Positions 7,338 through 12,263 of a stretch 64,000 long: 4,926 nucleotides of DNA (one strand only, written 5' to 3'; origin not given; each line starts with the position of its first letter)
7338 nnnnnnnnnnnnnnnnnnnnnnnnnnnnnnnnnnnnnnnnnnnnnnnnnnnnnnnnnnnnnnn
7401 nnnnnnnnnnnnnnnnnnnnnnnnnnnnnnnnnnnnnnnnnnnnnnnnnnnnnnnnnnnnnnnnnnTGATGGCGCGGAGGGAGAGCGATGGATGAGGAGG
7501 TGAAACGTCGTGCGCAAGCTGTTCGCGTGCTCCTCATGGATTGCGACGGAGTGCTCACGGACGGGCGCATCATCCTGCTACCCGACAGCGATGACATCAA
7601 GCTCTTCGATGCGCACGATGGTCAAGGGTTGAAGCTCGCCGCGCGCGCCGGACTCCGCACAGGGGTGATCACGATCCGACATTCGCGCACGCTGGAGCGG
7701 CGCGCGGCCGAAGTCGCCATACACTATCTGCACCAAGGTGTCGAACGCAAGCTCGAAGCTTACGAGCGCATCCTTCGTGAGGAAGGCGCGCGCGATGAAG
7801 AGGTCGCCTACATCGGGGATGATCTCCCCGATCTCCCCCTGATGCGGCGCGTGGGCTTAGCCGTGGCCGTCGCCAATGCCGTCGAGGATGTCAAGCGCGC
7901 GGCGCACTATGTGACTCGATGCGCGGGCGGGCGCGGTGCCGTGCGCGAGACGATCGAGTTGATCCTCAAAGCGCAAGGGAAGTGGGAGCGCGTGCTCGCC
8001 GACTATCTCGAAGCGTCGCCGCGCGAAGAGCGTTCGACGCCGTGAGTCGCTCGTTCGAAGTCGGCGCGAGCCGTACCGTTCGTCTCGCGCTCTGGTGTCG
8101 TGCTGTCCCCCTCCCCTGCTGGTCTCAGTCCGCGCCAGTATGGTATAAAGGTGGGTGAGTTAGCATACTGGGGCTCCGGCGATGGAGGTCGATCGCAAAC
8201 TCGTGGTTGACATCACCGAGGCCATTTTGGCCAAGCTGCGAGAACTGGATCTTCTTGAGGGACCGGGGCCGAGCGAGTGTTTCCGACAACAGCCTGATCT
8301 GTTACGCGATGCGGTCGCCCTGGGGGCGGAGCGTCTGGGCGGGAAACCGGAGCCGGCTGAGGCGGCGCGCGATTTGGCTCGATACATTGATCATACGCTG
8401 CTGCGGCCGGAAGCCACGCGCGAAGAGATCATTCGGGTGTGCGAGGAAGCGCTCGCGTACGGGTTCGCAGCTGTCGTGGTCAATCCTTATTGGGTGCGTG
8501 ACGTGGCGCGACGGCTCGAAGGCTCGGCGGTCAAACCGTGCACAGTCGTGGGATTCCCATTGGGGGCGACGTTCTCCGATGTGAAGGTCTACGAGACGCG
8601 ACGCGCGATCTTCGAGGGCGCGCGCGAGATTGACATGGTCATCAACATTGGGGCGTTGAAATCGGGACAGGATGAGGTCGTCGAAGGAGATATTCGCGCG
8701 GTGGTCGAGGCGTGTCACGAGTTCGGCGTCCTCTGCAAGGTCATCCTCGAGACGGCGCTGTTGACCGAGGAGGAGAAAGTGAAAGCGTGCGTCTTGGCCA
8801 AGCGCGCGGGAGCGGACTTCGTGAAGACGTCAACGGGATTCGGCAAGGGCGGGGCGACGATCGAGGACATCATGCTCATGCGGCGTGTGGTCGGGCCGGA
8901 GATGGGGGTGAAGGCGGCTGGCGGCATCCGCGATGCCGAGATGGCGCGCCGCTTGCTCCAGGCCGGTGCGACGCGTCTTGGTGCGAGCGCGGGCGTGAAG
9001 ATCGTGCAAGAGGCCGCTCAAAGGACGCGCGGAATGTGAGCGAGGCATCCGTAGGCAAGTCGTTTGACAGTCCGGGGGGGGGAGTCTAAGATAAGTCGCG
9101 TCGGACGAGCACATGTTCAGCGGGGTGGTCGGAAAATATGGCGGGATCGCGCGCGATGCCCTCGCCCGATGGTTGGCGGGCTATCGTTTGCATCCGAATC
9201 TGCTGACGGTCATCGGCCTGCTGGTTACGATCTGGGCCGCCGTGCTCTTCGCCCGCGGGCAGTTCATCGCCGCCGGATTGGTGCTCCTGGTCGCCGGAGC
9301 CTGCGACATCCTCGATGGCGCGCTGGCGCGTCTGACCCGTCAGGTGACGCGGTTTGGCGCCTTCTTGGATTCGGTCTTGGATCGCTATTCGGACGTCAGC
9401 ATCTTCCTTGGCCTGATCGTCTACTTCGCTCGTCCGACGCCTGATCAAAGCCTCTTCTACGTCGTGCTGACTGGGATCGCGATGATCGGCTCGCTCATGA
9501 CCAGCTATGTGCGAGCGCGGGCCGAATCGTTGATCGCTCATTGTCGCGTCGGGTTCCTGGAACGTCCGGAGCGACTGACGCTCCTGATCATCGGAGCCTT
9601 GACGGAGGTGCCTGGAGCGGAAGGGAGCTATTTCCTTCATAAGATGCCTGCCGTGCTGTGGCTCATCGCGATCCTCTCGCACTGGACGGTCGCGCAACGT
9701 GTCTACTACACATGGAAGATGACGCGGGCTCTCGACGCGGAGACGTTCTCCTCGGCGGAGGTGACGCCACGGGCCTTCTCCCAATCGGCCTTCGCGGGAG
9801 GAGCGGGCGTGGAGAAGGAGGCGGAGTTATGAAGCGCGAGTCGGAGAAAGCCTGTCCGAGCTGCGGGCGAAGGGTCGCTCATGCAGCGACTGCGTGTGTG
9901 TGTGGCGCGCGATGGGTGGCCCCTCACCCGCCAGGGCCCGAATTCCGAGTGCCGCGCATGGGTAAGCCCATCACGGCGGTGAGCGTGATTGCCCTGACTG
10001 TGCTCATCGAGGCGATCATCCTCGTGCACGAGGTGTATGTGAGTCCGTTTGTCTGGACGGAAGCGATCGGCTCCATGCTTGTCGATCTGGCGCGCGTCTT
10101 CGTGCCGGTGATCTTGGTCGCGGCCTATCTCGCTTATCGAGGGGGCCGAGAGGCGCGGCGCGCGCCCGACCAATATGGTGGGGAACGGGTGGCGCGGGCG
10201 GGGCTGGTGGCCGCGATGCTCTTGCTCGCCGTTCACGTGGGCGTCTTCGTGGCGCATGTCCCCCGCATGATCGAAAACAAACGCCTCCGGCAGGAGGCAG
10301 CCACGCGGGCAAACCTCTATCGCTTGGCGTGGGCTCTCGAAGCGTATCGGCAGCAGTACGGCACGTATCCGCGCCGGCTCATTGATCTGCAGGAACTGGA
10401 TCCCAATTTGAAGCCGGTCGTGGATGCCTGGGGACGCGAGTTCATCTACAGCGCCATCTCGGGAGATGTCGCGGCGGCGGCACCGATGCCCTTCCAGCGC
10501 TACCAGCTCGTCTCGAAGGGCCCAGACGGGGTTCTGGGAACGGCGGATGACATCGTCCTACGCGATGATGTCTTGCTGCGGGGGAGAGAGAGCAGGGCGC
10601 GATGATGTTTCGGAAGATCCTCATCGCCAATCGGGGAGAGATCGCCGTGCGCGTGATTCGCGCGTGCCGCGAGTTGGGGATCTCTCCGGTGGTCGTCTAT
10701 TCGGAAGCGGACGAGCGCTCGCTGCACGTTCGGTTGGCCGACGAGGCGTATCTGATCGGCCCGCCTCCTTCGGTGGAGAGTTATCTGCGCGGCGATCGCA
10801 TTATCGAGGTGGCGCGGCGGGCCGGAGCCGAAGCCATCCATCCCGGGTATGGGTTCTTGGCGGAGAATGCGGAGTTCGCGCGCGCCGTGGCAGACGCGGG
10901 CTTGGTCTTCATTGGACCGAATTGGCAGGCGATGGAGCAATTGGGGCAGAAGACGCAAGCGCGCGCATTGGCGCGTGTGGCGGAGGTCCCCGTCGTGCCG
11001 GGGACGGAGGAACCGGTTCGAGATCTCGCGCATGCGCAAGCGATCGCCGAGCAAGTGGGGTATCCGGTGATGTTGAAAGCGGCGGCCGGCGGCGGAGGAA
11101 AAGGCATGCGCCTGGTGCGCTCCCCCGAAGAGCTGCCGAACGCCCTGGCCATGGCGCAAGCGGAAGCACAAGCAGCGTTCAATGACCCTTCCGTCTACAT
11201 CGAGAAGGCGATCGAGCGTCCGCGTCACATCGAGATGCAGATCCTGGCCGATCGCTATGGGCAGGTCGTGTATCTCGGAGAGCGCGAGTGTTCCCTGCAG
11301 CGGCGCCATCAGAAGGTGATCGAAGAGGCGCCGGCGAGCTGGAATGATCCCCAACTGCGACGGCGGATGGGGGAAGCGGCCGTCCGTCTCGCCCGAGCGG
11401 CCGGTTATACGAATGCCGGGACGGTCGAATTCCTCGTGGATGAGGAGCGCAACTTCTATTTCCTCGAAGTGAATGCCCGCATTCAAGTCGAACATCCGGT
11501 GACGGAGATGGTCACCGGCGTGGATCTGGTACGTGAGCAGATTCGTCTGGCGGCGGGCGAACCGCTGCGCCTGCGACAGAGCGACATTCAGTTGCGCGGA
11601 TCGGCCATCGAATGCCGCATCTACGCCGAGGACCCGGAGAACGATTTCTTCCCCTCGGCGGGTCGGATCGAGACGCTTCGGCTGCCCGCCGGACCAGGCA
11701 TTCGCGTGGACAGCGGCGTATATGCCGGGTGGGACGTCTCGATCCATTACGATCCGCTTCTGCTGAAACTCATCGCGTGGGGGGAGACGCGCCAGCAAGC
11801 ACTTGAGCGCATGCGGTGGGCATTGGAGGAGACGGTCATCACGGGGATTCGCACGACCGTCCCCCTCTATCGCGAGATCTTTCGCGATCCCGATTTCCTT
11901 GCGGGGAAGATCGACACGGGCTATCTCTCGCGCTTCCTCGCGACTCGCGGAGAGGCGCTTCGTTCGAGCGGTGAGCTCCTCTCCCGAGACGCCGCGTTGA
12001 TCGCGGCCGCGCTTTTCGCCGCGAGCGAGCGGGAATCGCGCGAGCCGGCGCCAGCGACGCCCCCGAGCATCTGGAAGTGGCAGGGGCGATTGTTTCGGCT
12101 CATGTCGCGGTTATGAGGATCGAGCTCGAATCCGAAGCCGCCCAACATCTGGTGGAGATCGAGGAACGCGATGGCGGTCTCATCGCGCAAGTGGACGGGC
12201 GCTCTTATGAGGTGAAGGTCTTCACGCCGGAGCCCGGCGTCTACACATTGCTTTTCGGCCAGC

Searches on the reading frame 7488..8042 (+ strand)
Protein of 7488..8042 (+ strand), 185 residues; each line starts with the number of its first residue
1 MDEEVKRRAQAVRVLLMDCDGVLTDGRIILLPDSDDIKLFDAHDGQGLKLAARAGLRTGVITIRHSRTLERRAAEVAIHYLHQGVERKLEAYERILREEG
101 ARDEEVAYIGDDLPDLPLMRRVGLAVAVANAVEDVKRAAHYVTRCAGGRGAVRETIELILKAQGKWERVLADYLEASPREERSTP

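Call 6: search_protein_families(library=pfam, proteins=[window:7488-8042:+], max_evalue=0.01)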
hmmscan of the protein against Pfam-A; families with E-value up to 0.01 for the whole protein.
window:7488-8042:+ (185 aa): 2 families
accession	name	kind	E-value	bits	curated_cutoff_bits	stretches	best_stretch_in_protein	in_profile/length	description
PF08282.18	Hydrolase_3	-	5.3e-11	43.2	20.9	1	87-145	187-245/255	haloacid dehalogenase-like hydrolase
PF00702.32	Hydrolase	-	6.3e-08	33.7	26.4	1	46-123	105-191/191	haloacid dehalogenase-like hydrolase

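Call 7: search_protein_families(library=ncbifam, proteins=[window:7488-8042:+], max_evalue=0.01)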
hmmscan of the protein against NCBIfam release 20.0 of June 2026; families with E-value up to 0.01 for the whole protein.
window:7488-8042:+ (185 aa): 14 families
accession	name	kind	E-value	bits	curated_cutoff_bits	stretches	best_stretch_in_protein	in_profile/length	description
NF007019.0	PRK09484.1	equivalog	8.2e-51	172.3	208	1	2-168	15-181/187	3-deoxy-manno-octulosonate-8-phosphatase KdsC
TIGR02726.1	phenyl_P_delta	equivalog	3e-47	160.9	281.95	1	8-171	3-166/169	phenylphosphate carboxylase subunit delta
TIGR01670.1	KdsC-phosphatas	subfamily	1.1e-45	155.3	106.95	1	12-164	1-153/154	3-deoxy-D-manno-octulosonate 8-phosphate phosphatase, YrbI family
NF058599.1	KDN-9-PPhBT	equivalog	2.5e-32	112.2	180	1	13-161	3-151/152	3-deoxy-D-glycero-D-galacto-nonulopyranosonate 9-phosphatase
NF002245.0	PRK01158.1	equivalog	9.5e-13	48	198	1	75-161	146-230/233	phosphoglycolate phosphatase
TIGR01487.1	Pglycolate_arch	equivalog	1.4e-12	47.9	122.75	1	60-152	121-212/215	phosphoglycolate phosphatase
TIGR01662.1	HAD-SF-IIIA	subfamily_domain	1.6e-08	34.8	44.6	1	14-128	2-138/141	HAD-IIIA family hydrolase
TIGR00099.1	Cof-subfamily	subfamily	1.7e-08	34.4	137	1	82-144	184-245/256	Cof-type HAD-IIB family hydrolase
NF007821.0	PRK10530.1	equivalog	1.6e-07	30.9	274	1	91-144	203-256/272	pyridoxal phosphatase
TIGR01482.1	SPP-subfamily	subfamily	4.5e-07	29.7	107.15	1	75-157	138-219/225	sucrose-phosphate phosphatase subfamily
NF007806.0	PRK10513.1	equivalog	1.3e-06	28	273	1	94-150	203-259/270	sugar-phosphatase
TIGR01484.1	HAD-SF-IIB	subfamily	0.00013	22.1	41.8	1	77-128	171-221/221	HAD-IIB family hydrolase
TIGR01491.1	HAD-SF-IB-PSPlk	hypoth_equivalog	0.00063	19.5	151.9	1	82-130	142-190/201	phosphoserine phosphatase-like hydrolase, archaeal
NF045966.1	YcsE_rel_Pase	equivalog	0.00067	19.2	220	1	86-152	190-256/265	YcsE-related riboflavin metabolism phosphatase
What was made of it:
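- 7488..8045 (+): kdsC (Kdo-8-phosphate phosphatase family), 18 nt after the X stop and preceded by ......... NCBIfam TIGR01670, 155 bits against cutoff 107; PRK09484 E 8e-51 but below its cutoff (call 7).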

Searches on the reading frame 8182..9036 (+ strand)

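Call 6: search_protein_families(library=pfam, proteins=[window:8182-9036:+], max_evalue=0.01)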
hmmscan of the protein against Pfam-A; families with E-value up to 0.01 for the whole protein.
window:8182-9036:+ (285 aa): 1 family
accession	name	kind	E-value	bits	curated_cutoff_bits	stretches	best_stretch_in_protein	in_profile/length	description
PF01791.15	DeoC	-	6.1e-20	72.3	23.8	1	68-275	5-227/229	DeoC/LacD family aldolase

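Call 7: search_protein_families(library=ncbifam, proteins=[window:8182-9036:+], max_evalue=0.01)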
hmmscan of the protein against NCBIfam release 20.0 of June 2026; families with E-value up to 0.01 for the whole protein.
window:8182-9036:+ (285 aa): 2 families
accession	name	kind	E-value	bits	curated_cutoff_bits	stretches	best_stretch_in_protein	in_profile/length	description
TIGR00126.1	deoC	equivalog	2.7e-87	291.6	117.3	1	65-276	2-211/211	deoxyribose-phosphate aldolase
NF005442.0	PRK07028.1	equivalog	0.00061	18.5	593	1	130-266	54-187/430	bifunctional hexulose-6-phosphate synthase/ribonuclease regulator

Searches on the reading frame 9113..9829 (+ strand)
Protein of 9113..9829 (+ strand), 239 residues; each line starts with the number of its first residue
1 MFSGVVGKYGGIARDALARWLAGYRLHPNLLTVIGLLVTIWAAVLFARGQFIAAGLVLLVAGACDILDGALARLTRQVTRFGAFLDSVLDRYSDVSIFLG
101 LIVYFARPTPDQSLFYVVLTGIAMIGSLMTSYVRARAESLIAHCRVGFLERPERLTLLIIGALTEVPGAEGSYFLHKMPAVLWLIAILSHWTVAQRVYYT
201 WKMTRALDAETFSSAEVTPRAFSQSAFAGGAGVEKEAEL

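Call 6: search_protein_families(library=pfam, proteins=[window:9113-9829:+], max_evalue=0.01)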
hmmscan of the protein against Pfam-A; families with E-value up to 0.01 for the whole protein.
window:9113-9829:+ (239 aa): 1 family
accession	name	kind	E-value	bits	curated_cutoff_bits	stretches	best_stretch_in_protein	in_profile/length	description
PF01066.26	CDP-OH_P_transf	-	2.6e-20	73.8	22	1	27-187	3-130/152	CDP-alcohol phosphatidyltransferase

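Call 7: search_protein_families(library=ncbifam, proteins=[window:9113-9829:+], max_evalue=0.01)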
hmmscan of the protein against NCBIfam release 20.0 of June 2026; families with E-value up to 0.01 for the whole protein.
window:9113-9829:+ (239 aa): 12 families
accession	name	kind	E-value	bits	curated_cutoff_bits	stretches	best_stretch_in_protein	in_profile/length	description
NF040950.1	archin_ph_syn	equivalog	2e-48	164.8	180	1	15-203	13-190/191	archaetidylinositol phosphate synthase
NF045883.1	PIPSynth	equivalog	5.9e-43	146.9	170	1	16-201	13-193/197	phosphatidylinositol phosphate synthase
NF052561.1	PIPSynBT1523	equivalog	2e-34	119.3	350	1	17-164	16-170/232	hypothetical protein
NF041135.1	IPPtranDIPPsyn_Thcocales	equivalog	3.3e-18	65.9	580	1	25-202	249-418/419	bifunctional L-myo-inositol-1-phosphate cytidylyltransferase/CDP-L-myo-inositol myo-inositolphosphotransferase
TIGR00560.1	pgsA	equivalog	7.4e-09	36.4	109.1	1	28-127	4-106/183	CDP-diacylglycerol--glycerol-3-phosphate 3-phosphatidyltransferase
NF053678.1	ClpnSynClsA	equivalog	1.1e-08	35.5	240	1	28-103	6-82/180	cardiolipin synthase ClsA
NF008090.0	PRK10832.1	equivalog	1.9e-07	31.4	304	1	46-103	27-83/182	CDP-diacylglycerol--glycerol-3-phosphate 3-phosphatidyltransferase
TIGR00473.1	pssA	equivalog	1.9e-05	24.8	107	1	39-104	8-72/153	CDP-diacylglycerol--serine O-phosphatidyltransferase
NF038086.1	anchor_synt_A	exception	0.00025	20.9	200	1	33-93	15-73/222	protein sorting system archaetidylserine synthase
NF038087.1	arch_ser_synth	exception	0.0029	17.2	240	1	28-108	7-88/216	archaetidylserine synthase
TIGR04217.1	archae_ser_T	exception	0.0038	17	200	1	28-93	10-74/221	archaetidylserine synthase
NF037960.1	MFS_trans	subfamily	0.0075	15.4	150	0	32-124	232-327/382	MFS transporter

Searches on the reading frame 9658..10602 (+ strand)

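Call 57: search_protein_families(library=pfam, proteins=[window:9658-10602:+], max_evalue=0.00001)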
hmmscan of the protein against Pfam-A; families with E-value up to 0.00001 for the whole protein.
window:9658-10602:+ (315 aa): 0 families

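Call 69: search_protein_families(library=pfam, proteins=[window:9829-10602:+], max_evalue=0.1)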
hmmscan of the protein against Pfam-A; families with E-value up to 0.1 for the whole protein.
window:9829-10602:+ (258 aa): 2 families
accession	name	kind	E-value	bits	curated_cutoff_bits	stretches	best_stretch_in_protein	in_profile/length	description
PF08334.16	T2SSG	-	0.00027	21.4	21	1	150-240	5-100/108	Type II secretion system (T2SS), protein G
PF10571.15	UPF0547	-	0.00084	19.9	29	1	7-29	1-24/26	Uncharacterised protein family UPF0547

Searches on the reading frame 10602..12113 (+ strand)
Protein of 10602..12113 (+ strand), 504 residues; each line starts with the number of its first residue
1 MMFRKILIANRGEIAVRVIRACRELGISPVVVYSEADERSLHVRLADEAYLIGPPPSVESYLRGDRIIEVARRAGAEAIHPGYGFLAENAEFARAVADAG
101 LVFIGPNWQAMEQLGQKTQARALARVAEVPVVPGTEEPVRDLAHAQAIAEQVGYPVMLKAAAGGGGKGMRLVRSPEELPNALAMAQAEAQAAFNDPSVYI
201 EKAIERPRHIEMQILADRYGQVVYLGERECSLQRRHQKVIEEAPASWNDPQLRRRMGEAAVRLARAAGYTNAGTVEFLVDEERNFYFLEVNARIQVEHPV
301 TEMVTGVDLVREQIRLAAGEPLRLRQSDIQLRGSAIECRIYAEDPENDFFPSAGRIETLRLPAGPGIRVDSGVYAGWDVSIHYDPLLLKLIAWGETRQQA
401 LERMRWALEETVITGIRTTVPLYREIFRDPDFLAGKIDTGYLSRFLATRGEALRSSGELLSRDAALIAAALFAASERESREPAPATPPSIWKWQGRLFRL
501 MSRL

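Call 6: search_protein_families(library=pfam, proteins=[window:10602-12113:+], max_evalue=0.01)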
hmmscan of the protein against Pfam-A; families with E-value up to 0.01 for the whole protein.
window:10602-12113:+ (504 aa): 7 families
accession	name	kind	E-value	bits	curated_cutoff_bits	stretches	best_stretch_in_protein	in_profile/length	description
PF02786.22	CPSase_L_D2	-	5.5e-78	261.7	19.8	1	117-323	2-209/211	Carbamoyl-phosphate synthase L chain, ATP binding domain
PF00289.28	Biotin_carb_N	-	8.4e-49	165.1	25.5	1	2-111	1-110/110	Biotin carboxylase, N-terminal domain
PF02785.25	Biotin_carb_C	-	1.6e-40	138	32.4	1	337-443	1-107/108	Biotin carboxylase C-terminal domain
PF07478.18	Dala_Dala_lig_C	-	4.6e-11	43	24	1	143-292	26-174/204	D-ala D-ala ligase C-terminus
PF02222.28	ATP-grasp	-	7.9e-09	35.8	27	1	139-293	16-162/179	ATP-grasp domain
PF08443.16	RimK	-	0.00024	21.2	21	1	140-312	25-183/188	RimK-like ATP-grasp domain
PF02655.19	ATP-grasp_3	-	0.0083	16.7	23.2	0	146-295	24-158/160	ATP-grasp domain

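Call 7: search_protein_families(library=ncbifam, proteins=[window:10602-12113:+], max_evalue=0.01)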
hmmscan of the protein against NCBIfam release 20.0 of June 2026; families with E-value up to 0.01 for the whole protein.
window:10602-12113:+ (504 aa): 42 families (the best 25 are shown)
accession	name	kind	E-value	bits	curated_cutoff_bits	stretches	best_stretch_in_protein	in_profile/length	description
NF006406.0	PRK08654.1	equivalog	2.7e-200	666.1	739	1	2-444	1-442/499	acetyl-CoA carboxylase biotin carboxylase subunit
NF006367.0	PRK08591.1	subfamily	9.5e-199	660.8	597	1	2-448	1-447/451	acetyl-CoA carboxylase biotin carboxylase subunit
TIGR00514.1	accC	equivalog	3e-192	639.4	626.5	1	2-446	1-445/449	acetyl-CoA carboxylase biotin carboxylase subunit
NF009554.0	PRK12999.1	equivalog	2.1e-189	631.9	965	1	2-443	4-453/1147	pyruvate carboxylase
NF009471.0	PRK12833.1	equivalog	2.1e-183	610.1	686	1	3-453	5-455/467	acetyl-CoA carboxylase biotin carboxylase subunit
NF004085.0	PRK05586.1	equivalog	3.8e-181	602.9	723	1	2-446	1-445/448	acetyl-CoA carboxylase biotin carboxylase subunit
NF005525.0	PRK07178.1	equivalog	3.8e-173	576.5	768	1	2-474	1-467/471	acetyl-CoA carboxylase biotin carboxylase subunit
TIGR01235.1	pyruv_carbox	equivalog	2e-167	558.8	1114.45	1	5-442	1-448/1143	pyruvate carboxylase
TIGR02712.1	urea_carbox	equivalog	2.8e-162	542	1303.85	1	3-447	1-444/1201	urea carboxylase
NF006287.0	PRK08463.1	equivalog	2.8e-161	537.5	775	1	2-447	1-446/479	acetyl-CoA carboxylase subunit A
NF006286.0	PRK08462.1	equivalog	3.1e-155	517.4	740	1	3-444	4-443/445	acetyl-CoA carboxylase biotin carboxylase subunit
TIGR01369.1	CPSaseII_lrg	equivalog_domain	1.9e-13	49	1027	1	91-326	644-873/1052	carbamoyl-phosphate synthase (glutamine-hydrolyzing) large subunit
TIGR01142.1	purT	equivalog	4.4e-10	39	502.15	1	6-301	2-279/380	phosphoribosylglycinamide formyltransferase 2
NF003671.0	PRK05294.1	equivalog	6.9e-10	37.2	599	1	90-324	640-868/1058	carbamoyl-phosphate synthase large subunit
NF006766.0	PRK09288.1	equivalog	8.9e-10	37.9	339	1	102-295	99-286/396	formate-dependent phosphoribosylglycinamide formyltransferase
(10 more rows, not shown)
